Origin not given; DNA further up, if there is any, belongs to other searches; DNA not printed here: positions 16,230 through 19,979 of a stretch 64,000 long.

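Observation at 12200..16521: Portable octamer-repeat cassette that appears to phase-switch unrelated exported proteins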

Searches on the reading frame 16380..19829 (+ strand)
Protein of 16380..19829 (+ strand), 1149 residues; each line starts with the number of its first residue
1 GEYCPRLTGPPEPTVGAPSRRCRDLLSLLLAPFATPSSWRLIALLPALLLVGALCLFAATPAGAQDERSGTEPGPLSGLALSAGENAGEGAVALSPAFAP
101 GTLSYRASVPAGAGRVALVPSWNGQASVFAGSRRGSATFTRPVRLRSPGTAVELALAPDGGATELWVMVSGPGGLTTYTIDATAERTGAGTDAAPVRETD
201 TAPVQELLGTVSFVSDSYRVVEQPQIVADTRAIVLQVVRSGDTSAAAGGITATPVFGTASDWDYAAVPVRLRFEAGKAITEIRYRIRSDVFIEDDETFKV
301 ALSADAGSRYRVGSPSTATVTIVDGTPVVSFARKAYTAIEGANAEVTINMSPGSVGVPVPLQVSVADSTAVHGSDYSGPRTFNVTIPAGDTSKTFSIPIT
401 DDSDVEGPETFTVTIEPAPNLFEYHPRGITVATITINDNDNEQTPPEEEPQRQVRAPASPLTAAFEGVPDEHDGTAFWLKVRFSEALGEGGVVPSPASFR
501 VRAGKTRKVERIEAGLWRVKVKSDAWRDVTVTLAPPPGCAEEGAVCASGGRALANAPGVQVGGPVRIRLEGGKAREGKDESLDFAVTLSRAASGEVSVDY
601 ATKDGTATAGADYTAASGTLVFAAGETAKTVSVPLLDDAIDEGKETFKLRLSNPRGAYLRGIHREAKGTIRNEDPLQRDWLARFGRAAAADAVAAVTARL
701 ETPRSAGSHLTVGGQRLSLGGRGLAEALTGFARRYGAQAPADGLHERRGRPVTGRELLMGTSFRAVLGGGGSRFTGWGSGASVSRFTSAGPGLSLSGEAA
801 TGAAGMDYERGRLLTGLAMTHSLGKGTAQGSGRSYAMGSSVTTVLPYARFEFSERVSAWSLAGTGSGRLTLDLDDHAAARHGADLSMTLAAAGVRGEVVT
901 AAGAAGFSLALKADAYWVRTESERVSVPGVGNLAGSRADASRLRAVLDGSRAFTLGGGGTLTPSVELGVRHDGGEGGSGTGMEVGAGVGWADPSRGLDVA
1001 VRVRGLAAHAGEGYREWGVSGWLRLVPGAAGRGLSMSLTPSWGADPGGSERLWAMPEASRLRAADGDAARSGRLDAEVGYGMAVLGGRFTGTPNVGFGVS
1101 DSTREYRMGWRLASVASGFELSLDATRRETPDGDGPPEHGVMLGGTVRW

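Call 8: search_protein_families(library=pfam, proteins=[window:16380-19829:+], max_evalue=0.01)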
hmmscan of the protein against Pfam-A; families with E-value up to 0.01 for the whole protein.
window:16380-19829:+ (1149 aa): 3 families
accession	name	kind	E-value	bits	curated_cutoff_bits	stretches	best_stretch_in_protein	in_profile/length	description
PF03160.20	Calx-beta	-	4.3e-44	149.8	27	3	579-656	21-99/119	Calx-beta domain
PF12733.13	Cadherin-like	-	1.1e-06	29.4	24.2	1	93-181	5-85/89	Cadherin-like beta sandwich domain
PF17231.7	DUF5305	-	0.0083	16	29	0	345-430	40-119/217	Family of unknown function (DUF5305)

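Call 11: find_encoding_contigs(protein=window:16521-19829:+, flank=3000, max_places=10)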
Protein window:16521-19829:+ (1102 aa): no gene with exactly this product is on record in the collection.

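Call 86: search_protein_families(library=ncbifam, proteins=[window:16521-19826:+], max_evalue=0.001)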
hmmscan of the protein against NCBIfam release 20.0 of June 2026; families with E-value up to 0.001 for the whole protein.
window:16521-19826:+ (1102 aa): 2 families
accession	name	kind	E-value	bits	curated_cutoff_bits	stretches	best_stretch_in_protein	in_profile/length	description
TIGR00845.1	caca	equivalog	1.4e-24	85.9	679.85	2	546-620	425-499/921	sodium/calcium exchanger 1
NF038115.1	SVAGG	subfamily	1e-08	34.6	150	1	531-601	278-351/407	SVAGG family GlyGly-CTERM protein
